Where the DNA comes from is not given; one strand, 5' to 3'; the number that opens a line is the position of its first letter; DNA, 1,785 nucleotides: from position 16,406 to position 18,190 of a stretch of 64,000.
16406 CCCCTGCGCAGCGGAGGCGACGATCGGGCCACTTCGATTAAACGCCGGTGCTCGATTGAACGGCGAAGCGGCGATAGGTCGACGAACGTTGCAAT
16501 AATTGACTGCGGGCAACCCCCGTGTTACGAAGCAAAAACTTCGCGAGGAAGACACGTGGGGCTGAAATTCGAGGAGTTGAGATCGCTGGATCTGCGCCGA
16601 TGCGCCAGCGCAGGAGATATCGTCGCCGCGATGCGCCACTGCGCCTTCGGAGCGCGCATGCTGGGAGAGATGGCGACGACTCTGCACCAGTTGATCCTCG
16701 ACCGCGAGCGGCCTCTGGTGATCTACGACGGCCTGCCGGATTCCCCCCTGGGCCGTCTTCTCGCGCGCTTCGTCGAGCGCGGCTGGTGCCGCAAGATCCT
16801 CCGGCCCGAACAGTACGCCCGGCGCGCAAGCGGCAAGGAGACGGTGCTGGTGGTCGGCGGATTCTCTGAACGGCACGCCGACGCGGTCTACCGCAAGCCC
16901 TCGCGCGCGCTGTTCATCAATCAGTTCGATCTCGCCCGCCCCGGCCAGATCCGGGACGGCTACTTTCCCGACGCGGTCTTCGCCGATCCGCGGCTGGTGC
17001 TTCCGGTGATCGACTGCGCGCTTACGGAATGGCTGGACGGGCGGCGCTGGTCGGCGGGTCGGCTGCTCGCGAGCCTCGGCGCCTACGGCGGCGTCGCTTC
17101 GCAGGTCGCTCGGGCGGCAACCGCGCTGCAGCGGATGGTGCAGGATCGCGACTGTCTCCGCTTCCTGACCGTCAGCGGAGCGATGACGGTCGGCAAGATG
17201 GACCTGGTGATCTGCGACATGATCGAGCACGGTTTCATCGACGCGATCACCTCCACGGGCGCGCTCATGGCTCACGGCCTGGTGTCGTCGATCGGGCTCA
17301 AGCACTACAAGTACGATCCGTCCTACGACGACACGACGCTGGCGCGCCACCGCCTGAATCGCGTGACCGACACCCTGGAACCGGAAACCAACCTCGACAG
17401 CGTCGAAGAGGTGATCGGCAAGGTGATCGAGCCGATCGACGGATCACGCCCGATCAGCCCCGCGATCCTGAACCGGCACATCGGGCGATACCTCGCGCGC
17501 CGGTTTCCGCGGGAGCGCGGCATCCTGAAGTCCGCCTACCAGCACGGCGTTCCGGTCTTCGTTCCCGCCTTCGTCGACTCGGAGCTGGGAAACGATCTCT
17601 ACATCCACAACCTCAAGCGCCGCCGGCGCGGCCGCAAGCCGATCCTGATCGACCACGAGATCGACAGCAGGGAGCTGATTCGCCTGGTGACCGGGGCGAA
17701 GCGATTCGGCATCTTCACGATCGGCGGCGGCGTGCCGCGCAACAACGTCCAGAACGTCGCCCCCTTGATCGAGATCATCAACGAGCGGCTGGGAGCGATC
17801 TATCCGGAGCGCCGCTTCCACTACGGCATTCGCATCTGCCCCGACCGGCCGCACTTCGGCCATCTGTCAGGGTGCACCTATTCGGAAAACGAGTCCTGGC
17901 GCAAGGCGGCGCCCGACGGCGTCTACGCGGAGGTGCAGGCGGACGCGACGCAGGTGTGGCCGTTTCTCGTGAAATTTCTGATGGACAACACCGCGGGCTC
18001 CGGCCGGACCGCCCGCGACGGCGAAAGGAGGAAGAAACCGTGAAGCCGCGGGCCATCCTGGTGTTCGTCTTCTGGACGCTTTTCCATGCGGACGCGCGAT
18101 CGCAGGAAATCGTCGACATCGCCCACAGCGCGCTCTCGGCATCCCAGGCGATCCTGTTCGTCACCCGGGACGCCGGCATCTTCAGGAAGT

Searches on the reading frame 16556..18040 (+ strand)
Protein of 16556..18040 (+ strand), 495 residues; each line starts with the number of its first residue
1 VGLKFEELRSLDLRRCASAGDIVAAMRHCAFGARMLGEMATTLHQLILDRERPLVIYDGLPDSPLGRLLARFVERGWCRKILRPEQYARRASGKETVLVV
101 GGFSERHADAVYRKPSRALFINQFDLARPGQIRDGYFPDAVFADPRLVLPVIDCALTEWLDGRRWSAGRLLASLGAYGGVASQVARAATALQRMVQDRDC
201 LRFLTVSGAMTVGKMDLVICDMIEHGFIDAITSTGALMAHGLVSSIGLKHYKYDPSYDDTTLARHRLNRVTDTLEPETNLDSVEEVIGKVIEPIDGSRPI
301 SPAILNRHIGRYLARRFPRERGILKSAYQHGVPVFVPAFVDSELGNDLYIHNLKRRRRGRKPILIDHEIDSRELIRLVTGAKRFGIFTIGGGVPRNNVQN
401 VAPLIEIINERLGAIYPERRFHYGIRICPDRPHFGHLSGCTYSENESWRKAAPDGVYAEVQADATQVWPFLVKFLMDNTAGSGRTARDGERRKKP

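Call 5: search_protein_families(library=pfam, proteins=[window:16556-18040:+], max_evalue=0.1)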
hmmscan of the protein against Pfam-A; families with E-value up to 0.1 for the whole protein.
window:16556-18040:+ (495 aa): 1 family
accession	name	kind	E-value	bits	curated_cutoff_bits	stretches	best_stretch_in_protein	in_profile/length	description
PF01916.23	DS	-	4e-69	233.5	27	1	170-473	2-286/288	Deoxyhypusine synthase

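Call 6: search_protein_families(library=ncbifam, proteins=[window:16556-18040:+], max_evalue=0.1)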
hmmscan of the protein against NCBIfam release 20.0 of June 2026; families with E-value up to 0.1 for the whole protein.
window:16556-18040:+ (495 aa): 7 families
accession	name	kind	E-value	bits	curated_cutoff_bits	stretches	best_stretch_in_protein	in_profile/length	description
NF002006.0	PRK00805.1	equivalog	3.2e-63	213.6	434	1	170-480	24-323/338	deoxyhypusine synthase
NF002630.0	PRK02301.1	equivalog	2e-54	185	364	1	168-473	26-309/318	deoxyhypusine synthase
NF002699.1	PRK02492.1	equivalog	1.3e-53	182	500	1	161-487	12-331/338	1,9-bis(guanidino)-5-aza-nonane synthase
TIGR00321.1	dhys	equivalog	7.6e-51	173.2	304.25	1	169-476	15-300/301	deoxyhypusine synthase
NF001980.1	PRK00770.1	equivalog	1.6e-39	136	450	1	181-479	25-324/350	homospermidine biosynthesis protein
NF002294.1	PRK01221.1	equivalog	5.8e-33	114.6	350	1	176-473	21-298/300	deoxyhypusine synthase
NF003052.1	PRK03971.1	equivalog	1.2e-23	83.9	380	1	177-476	41-333/334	deoxyhypusine synthase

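Call 7: find_homologous_proteins(query=window:16556-18040:+)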
Query window:16556-18040:+ (495 aa): 6047 proteins with E <= 0.001 among 8000 candidates; the best 120 are listed.
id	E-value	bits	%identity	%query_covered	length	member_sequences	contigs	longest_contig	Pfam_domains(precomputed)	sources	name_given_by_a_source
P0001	0.0e+0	1137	100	100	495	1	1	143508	PF01916.24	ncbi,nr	ncbi:MAG TPA: deoxyhypusine synthase family protein [candidate division Zixibacteria bacterium]|nr:d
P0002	9.1e-252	855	77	96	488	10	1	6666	PF01916.24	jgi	jgi:deoxyhypusine synthase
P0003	7.6e-251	852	76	98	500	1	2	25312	PF01916.24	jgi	jgi:deoxyhypusine synthase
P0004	7.8e-249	845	75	96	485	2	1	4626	PF01916.24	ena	-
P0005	7.0e-248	842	75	96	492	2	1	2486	PF01916.24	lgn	-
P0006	1.9e-247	840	72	100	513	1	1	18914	PF01916.24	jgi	jgi:deoxyhypusine synthase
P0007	1.9e-247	840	76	96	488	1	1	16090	PF01916.24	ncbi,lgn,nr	ncbi:MAG TPA: deoxyhypusine synthase family protein [Candidatus Eisenbacteria bacterium]|nr:deoxyhyp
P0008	3.6e-247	839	76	96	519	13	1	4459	PF01916.24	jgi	jgi:deoxyhypusine synthase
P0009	5.1e-247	839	75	96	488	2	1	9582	PF01916.24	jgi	jgi:deoxyhypusine synthase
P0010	5.3e-247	839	74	96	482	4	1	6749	PF01916.24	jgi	-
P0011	1.3e-246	838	73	97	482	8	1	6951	PF01916.24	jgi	-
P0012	7.3e-246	835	75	96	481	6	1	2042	PF01916.24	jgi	-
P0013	2.3e-245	833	75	96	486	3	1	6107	PF01916.24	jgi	-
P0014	4.1e-245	833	73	98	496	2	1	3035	PF01916.24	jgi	jgi:deoxyhypusine synthase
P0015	7.4e-245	832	74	97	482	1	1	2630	PF01916.24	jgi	jgi:deoxyhypusine synthase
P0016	1.1e-244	831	74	96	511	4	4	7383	PF01916.24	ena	-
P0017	1.2e-244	831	74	96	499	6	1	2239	PF01916.24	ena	-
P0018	1.3e-244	831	74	97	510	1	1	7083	PF01916.24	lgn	-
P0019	1.3e-244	831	73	96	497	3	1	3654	PF01916.24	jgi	jgi:deoxyhypusine synthase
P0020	2.1e-244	830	72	99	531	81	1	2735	PF01916.24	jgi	-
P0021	2.6e-244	830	74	98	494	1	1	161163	PF01916.24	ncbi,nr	ncbi:MAG TPA: deoxyhypusine synthase family protein [Candidatus Acidoferrales bacterium]|nr:deoxyhyp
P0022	4.4e-244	829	74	97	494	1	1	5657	PF01916.24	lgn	-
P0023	4.6e-244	829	73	98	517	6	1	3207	PF01916.24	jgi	-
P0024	8.7e-244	828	75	96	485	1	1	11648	PF01916.24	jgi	jgi:deoxyhypusine synthase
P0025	1.0e-243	828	74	97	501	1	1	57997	PF01916.24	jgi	jgi:deoxyhypusine synthase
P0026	1.7e-243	827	73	96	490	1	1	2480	PF01916.24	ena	-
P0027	2.2e-243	827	75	96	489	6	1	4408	PF01916.24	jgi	jgi:deoxyhypusine synthase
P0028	2.4e-243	827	72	97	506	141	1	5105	PF01916.24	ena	-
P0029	2.8e-243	827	74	97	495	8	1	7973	PF01916.24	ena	-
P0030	4.5e-243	826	74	96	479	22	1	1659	PF01916.24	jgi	jgi:deoxyhypusine synthase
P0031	5.1e-243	826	73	98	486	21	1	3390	PF01916.24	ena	-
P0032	5.8e-243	826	73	96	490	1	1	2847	PF01916.24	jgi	-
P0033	6.0e-243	825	73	96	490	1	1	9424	PF01916.24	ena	-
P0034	8.1e-243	825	75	94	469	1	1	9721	PF01916.24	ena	-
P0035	8.5e-243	825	73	98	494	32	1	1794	PF01916.24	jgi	jgi:deoxyhypusine synthase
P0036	8.9e-243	825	71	98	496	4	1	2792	PF01916.24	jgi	jgi:deoxyhypusine synthase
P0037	1.3e-242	824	74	96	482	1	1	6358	PF01916.24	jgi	jgi:deoxyhypusine synthase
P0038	1.3e-242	824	71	100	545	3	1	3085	PF01916.24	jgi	-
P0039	1.4e-242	824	73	96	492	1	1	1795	PF01916.24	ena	-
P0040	1.4e-242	824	73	97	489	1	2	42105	PF01916.24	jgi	jgi:deoxyhypusine synthase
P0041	1.5e-242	824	74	96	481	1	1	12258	PF01916.24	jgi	jgi:deoxyhypusine synthase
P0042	1.5e-242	824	73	96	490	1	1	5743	PF01916.24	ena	-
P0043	1.5e-242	824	73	96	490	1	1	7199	PF01916.24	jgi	-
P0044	1.6e-242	824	73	96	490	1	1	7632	PF01916.24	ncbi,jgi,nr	ncbi:MAG TPA: deoxyhypusine synthase family protein [Candidatus Eisenbacteria bacterium]|nr:deoxyhyp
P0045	1.8e-242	824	74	96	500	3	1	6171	PF01916.24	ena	-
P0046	2.2e-242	824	73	96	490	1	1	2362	PF01916.24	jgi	-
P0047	2.8e-242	823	74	96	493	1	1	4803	PF01916.24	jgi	jgi:deoxyhypusine synthase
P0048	3.4e-242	823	72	97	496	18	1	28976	PF01916.24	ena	-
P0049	4.0e-242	823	72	96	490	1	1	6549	PF01916.24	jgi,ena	-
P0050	4.1e-242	823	72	96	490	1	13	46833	PF01916.24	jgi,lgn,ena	jgi:deoxyhypusine synthase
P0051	5.6e-242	822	72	96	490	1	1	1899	PF01916.24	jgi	-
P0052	7.5e-242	822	73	97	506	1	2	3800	PF01916.24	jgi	jgi:deoxyhypusine synthase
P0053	7.7e-242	822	72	96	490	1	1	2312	PF01916.24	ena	-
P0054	7.8e-242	822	73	96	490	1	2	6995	PF01916.24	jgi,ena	-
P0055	7.8e-242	822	73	96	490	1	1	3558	PF01916.24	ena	-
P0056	7.8e-242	822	73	98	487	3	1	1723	PF01916.24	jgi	jgi:deoxyhypusine synthase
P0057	9.3e-242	822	72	99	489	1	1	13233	PF01916.24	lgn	-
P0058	9.7e-242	821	72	96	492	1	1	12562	PF01916.24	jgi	-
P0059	1.3e-241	821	72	96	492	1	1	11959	PF01916.24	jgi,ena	-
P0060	1.4e-241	821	72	96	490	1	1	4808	PF01916.24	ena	-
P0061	1.5e-241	821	72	96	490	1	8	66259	PF01916.24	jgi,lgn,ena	jgi:deoxyhypusine synthase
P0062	1.7e-241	821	72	98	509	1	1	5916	PF01916.24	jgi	jgi:deoxyhypusine synthase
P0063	1.7e-241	821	72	98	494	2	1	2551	PF01916.24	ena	-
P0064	1.9e-241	820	72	96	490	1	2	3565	PF01916.24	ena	-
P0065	2.0e-241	820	72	96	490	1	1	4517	PF01916.24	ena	-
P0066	2.0e-241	820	72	96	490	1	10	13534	PF01916.24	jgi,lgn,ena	-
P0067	2.3e-241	820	72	97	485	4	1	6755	PF01916.24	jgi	jgi:deoxyhypusine synthase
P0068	2.4e-241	820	74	96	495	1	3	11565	PF01916.24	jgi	jgi:deoxyhypusine synthase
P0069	2.6e-241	820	72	97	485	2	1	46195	PF01916.24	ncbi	-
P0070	2.8e-241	820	72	96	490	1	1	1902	PF01916.24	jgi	-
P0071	2.8e-241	820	72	96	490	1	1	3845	PF01916.24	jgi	-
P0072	2.8e-241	820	72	96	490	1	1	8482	PF01916.24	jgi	-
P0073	3.3e-241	820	72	96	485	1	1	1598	PF01916.24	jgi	-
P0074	3.5e-241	820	72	96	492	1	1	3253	PF01916.24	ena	-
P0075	3.8e-241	820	72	96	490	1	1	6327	PF01916.24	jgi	jgi:deoxyhypusine synthase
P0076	3.9e-241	819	71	98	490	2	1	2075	PF01916.24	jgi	jgi:deoxyhypusine synthase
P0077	4.3e-241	819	73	96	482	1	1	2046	PF01916.24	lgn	-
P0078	4.6e-241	819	74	96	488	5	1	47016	PF01916.24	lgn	-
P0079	4.6e-241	819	72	98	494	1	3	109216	PF01916.24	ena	-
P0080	5.2e-241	819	72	96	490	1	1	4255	PF01916.24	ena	-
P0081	5.2e-241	819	72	96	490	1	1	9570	PF01916.24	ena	-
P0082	5.2e-241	819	72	96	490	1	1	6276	PF01916.24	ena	-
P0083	5.3e-241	819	72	96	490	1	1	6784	PF01916.24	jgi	-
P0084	5.4e-241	819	73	96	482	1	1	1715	PF01916.24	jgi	jgi:deoxyhypusine synthase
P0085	5.8e-241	819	72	97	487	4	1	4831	PF01916.24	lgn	-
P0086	6.4e-241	819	71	98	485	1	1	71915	PF01916.24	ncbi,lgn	ncbi:MAG: deoxyhypusine synthase family protein [Chloroflexota bacterium]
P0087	6.8e-241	819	73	97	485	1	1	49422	PF01916.24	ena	-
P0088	7.1e-241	819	72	99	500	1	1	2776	PF01916.24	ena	-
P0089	7.2e-241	819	72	96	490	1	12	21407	PF01916.24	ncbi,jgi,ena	jgi:deoxyhypusine synthase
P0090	7.3e-241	819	72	96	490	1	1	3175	PF01916.24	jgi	-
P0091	8.5e-241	818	73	96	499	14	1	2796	PF01916.24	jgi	jgi:deoxyhypusine synthase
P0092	8.7e-241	818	73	97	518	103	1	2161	PF01916.24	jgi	jgi:deoxyhypusine synthase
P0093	8.8e-241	818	72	98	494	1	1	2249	PF01916.24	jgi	-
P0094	9.0e-241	818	72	97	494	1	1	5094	PF01916.24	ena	-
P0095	9.8e-241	818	72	98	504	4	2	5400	PF01916.24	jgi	jgi:deoxyhypusine synthase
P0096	1.0e-240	818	71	98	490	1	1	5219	PF01916.24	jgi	jgi:deoxyhypusine synthase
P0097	1.2e-240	818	72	98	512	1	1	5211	PF01916.24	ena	-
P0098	1.2e-240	818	72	96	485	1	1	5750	PF01916.24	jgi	jgi:deoxyhypusine synthase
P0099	1.4e-240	818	73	96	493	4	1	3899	PF01916.24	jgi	jgi:deoxyhypusine synthase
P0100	1.4e-240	818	72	96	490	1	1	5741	PF01916.24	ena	-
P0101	1.6e-240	817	72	96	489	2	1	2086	PF01916.24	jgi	jgi:deoxyhypusine synthase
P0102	1.7e-240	817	72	96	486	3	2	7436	PF01916.24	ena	-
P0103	1.8e-240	817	72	97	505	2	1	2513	PF01916.24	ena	-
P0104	1.8e-240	817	73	96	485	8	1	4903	PF01916.24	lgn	-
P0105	1.8e-240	817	73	96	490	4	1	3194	PF01916.24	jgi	jgi:deoxyhypusine synthase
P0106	1.9e-240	817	72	96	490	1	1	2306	PF01916.24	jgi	-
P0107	1.9e-240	817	72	96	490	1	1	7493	PF01916.24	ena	-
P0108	1.9e-240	817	72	96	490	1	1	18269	PF01916.24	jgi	-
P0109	1.9e-240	817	72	96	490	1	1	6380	PF01916.24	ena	-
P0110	2.3e-240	817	71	98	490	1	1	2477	PF01916.24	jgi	jgi:deoxyhypusine synthase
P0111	2.5e-240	817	72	96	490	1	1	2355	PF01916.24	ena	-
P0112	2.6e-240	817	72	96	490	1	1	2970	PF01916.24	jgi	-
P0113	2.6e-240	817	72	96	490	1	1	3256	PF01916.24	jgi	-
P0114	2.6e-240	817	72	96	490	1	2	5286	PF01916.24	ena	-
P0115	2.8e-240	817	71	97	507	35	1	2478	PF01916.24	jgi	jgi:deoxyhypusine synthase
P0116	3.1e-240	817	73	96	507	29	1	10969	PF01916.24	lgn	-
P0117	3.1e-240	816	72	98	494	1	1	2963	PF01916.24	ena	-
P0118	3.5e-240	816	74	96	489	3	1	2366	PF01916.24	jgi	jgi:deoxyhypusine synthase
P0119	3.7e-240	816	71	98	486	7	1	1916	PF01916.24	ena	-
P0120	4.2e-240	816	73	96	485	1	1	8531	PF01916.24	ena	-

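Call 8: search_solved_structures(query=window:16556-18040:+, show_alignments=2)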
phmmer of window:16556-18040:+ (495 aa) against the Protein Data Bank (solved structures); distinct sequences matched with E-value up to 0.001: 17.
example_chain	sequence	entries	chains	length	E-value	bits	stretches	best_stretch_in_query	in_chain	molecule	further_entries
8put_A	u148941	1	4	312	2.6e-22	82.8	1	177-475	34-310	Probable deoxyhypusine synthase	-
7cmc_A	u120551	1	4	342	1.4e-16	63.9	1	203-477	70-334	Probable deoxyhypusine synthase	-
6w3z_A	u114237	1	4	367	2e-13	53.4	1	196-473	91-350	BMA-DHPS-1, isoform a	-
9iex_B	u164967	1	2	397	4e-09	39.3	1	200-473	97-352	Deoxyhypusine synthase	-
1dhs_A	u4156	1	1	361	6.1e-09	38.7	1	200-473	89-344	DEOXYHYPUSINE SYNTHASE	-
7a6s_A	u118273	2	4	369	6.3e-09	38.6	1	200-473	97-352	Deoxyhypusine synthase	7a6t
1rlz_A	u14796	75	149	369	6.3e-09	38.6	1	200-473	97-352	Deoxyhypusine synthase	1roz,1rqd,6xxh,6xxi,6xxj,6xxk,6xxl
9id2_A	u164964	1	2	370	6.4e-09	38.6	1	200-473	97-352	Deoxyhypusine synthase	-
8pvu_A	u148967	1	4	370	6.4e-09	38.6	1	200-473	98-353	Deoxyhypusine synthase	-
8r3u_AAA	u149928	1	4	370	6.4e-09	38.6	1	200-473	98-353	Deoxyhypusine synthase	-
8a0g_A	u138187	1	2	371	6.4e-09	38.6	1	200-473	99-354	Deoxyhypusine synthase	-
6p4v_A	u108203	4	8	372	6.5e-09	38.6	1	200-473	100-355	Deoxyhypusine synthase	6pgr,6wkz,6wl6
9iex_A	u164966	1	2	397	7.5e-09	38.4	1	200-473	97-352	Deoxyhypusine synthase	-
6dft_B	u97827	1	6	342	1.3e-08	37.6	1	178-398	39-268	Deoxyhypusine synthase regulatory subunit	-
8a0e_A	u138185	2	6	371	4.3e-08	35.9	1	200-473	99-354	Deoxyhypusine synthase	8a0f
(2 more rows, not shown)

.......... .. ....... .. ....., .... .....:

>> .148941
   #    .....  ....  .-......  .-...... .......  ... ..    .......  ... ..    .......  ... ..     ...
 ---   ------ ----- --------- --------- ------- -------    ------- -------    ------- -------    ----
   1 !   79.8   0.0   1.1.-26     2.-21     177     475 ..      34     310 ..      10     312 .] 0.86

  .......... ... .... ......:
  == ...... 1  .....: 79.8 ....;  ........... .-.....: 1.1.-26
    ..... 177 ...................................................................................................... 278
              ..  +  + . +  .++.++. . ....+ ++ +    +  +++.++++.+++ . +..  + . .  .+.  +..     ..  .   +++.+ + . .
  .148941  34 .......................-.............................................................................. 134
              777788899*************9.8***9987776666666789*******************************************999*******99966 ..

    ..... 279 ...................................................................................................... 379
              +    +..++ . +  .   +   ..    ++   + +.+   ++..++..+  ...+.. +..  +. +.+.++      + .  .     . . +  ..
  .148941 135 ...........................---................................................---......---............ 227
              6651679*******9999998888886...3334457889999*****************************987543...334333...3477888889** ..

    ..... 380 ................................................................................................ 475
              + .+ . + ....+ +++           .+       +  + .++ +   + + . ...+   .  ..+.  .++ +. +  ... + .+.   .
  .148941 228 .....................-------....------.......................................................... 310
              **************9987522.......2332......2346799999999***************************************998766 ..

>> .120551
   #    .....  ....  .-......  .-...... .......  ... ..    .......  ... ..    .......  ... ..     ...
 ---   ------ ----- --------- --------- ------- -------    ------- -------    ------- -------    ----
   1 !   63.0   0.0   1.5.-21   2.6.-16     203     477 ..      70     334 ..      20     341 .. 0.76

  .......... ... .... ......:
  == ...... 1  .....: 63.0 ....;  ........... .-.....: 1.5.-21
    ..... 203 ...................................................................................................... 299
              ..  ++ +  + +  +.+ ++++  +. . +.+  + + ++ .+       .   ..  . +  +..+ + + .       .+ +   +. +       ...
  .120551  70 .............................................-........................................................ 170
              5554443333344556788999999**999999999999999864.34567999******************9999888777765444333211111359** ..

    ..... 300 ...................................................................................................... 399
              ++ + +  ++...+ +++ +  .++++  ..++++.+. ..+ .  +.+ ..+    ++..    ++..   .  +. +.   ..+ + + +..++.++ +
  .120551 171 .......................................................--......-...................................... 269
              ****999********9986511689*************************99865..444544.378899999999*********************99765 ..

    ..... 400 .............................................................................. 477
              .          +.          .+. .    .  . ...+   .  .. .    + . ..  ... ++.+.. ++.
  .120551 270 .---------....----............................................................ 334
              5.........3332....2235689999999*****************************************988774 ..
